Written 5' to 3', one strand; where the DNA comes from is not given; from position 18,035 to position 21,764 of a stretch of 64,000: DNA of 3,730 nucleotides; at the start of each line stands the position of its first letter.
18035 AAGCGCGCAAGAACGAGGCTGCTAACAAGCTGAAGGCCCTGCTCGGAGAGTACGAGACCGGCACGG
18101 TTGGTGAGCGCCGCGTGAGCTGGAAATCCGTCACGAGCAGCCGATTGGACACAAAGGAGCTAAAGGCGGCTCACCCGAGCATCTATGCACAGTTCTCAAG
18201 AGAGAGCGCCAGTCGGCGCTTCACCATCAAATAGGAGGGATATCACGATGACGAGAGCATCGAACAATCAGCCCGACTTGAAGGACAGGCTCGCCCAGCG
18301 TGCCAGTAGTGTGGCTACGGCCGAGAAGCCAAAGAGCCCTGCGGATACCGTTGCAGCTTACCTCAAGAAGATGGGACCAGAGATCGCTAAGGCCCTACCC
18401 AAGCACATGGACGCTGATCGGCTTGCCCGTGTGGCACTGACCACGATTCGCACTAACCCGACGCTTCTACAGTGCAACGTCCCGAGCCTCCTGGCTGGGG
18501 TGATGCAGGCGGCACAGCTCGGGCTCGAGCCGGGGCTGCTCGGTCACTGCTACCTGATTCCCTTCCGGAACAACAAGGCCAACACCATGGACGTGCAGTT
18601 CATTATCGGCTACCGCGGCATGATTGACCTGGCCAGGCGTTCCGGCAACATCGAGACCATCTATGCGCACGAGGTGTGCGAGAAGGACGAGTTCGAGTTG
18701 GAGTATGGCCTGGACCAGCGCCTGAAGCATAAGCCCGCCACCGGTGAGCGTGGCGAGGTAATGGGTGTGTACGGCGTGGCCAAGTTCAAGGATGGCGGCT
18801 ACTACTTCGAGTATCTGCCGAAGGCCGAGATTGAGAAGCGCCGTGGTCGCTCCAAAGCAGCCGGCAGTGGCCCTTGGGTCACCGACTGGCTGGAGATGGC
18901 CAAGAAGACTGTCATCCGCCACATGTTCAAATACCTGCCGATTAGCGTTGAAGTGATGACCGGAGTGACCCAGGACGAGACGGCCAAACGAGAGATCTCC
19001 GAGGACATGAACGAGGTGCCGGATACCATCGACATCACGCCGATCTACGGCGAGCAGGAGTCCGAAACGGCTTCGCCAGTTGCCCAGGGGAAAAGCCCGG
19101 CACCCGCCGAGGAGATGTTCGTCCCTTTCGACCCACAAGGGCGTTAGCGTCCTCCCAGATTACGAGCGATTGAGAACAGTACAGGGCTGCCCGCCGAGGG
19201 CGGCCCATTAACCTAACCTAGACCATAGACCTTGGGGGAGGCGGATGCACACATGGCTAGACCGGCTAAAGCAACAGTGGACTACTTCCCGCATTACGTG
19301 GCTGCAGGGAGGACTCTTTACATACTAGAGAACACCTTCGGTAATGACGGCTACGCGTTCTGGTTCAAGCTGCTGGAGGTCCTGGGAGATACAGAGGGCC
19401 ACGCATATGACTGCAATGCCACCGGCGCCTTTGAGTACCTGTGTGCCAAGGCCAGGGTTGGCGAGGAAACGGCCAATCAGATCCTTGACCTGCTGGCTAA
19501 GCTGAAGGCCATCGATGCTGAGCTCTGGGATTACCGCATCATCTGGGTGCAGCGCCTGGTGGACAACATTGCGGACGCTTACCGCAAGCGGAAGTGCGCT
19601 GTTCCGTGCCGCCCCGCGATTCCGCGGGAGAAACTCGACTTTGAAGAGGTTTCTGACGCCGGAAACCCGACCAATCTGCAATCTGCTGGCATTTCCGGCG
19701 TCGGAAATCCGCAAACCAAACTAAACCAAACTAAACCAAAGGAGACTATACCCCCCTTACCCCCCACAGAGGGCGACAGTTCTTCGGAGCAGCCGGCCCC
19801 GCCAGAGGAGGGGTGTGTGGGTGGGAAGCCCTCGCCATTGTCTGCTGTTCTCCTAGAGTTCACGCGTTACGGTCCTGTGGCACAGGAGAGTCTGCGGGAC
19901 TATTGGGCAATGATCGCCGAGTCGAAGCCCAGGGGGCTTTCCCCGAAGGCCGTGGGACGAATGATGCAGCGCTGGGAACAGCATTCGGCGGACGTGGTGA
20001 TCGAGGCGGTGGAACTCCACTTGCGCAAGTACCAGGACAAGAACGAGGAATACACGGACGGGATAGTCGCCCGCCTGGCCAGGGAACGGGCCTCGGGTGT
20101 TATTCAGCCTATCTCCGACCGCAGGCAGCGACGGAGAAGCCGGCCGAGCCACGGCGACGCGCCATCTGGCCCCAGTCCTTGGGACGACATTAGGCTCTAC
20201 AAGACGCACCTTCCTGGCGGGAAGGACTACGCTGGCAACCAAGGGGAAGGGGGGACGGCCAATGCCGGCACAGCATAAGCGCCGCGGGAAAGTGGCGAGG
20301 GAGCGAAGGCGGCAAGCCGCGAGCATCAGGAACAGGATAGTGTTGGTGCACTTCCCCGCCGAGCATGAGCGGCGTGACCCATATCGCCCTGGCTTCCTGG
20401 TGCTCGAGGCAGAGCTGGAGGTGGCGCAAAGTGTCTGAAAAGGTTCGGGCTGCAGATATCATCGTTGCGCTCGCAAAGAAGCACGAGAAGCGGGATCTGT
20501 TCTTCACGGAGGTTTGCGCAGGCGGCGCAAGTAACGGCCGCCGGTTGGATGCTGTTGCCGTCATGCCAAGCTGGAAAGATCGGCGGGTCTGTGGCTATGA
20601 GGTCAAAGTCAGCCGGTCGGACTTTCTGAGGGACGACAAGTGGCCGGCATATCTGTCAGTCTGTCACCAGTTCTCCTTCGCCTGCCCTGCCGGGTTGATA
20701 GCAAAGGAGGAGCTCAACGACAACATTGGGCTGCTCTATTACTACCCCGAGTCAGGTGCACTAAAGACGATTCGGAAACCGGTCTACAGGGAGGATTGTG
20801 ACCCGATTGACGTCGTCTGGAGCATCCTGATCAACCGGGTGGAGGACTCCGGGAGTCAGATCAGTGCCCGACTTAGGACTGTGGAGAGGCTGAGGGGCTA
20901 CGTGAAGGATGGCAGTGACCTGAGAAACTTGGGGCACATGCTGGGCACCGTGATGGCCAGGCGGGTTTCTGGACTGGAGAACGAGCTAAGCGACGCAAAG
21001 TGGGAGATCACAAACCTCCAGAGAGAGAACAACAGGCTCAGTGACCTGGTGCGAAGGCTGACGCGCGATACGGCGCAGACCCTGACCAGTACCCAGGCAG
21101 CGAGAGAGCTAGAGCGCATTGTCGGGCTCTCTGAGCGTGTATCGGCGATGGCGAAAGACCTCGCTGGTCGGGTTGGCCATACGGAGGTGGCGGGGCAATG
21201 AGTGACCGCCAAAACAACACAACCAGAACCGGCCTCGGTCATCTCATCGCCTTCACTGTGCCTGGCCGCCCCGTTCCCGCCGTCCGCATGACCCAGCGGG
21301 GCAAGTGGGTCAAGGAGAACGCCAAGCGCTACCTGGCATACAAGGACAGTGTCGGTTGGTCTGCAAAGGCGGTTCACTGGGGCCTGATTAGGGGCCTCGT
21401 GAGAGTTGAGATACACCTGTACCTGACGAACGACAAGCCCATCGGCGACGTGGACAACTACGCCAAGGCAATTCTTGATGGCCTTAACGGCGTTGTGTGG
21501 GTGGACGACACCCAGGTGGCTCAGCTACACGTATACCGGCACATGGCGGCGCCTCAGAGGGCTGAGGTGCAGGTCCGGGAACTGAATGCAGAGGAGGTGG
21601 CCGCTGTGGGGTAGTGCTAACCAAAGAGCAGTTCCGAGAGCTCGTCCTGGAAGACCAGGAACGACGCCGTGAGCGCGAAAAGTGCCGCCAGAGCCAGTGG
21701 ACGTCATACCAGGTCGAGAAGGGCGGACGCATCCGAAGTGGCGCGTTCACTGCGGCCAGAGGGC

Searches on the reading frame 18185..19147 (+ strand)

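Call 8: search_protein_families(library=pfam, proteins=[window:18185-19147:+], max_evalue=0.01)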
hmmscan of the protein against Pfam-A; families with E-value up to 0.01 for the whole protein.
window:18185-19147:+ (320 aa): 1 family
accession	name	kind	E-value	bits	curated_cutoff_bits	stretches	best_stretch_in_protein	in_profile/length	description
PF03837.19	RecT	-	9.7e-54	182.4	24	1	79-275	2-194/198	RecT family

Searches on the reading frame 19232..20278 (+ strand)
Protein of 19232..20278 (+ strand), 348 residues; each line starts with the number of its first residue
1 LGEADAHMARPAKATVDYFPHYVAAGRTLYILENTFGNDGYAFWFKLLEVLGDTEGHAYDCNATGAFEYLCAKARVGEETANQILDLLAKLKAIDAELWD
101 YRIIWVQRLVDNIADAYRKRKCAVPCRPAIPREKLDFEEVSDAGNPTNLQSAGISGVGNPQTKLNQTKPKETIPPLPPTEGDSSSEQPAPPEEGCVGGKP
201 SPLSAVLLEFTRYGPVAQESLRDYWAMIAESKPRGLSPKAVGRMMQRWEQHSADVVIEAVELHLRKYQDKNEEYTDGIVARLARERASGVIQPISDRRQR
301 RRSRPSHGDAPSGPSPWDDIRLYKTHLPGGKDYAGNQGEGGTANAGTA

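Call 43: search_protein_families(library=pfam, proteins=[window:19232-20278:+], max_evalue=0.001)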
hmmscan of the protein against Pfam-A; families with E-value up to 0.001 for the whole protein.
window:19232-20278:+ (348 aa): 1 family
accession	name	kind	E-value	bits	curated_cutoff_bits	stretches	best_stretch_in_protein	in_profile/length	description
PF14297.12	Lin1244_N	-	2.7e-05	25.3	25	1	18-105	1-91/95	Lin1244/Lin1753-like, N-terminal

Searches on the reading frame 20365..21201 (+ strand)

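Call 43: search_protein_families(library=pfam, proteins=[window:20365-21201:+], max_evalue=0.001)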
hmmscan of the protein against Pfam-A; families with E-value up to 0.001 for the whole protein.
window:20365-21201:+ (278 aa): 2 families
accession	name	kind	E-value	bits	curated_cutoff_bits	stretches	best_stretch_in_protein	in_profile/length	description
PF06319.18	MmcB-like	-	5.3e-06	26.7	22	1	56-124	39-103/148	DNA repair protein MmcB-like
PF05377.16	FlaC_arch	-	0.00086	20.1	27.8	0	200-234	1-35/55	Flagella accessory protein C (FlaC)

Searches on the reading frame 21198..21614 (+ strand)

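Call 43: search_protein_families(library=pfam, proteins=[window:21198-21614:+], max_evalue=0.001)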
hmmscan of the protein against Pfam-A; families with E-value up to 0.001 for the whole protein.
window:21198-21614:+ (138 aa): 1 family
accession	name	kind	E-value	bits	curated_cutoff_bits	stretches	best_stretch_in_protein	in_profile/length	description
PF05866.16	RusA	-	3.7e-14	53.8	22.8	1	23-127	2-124/124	Endodeoxyribonuclease RusA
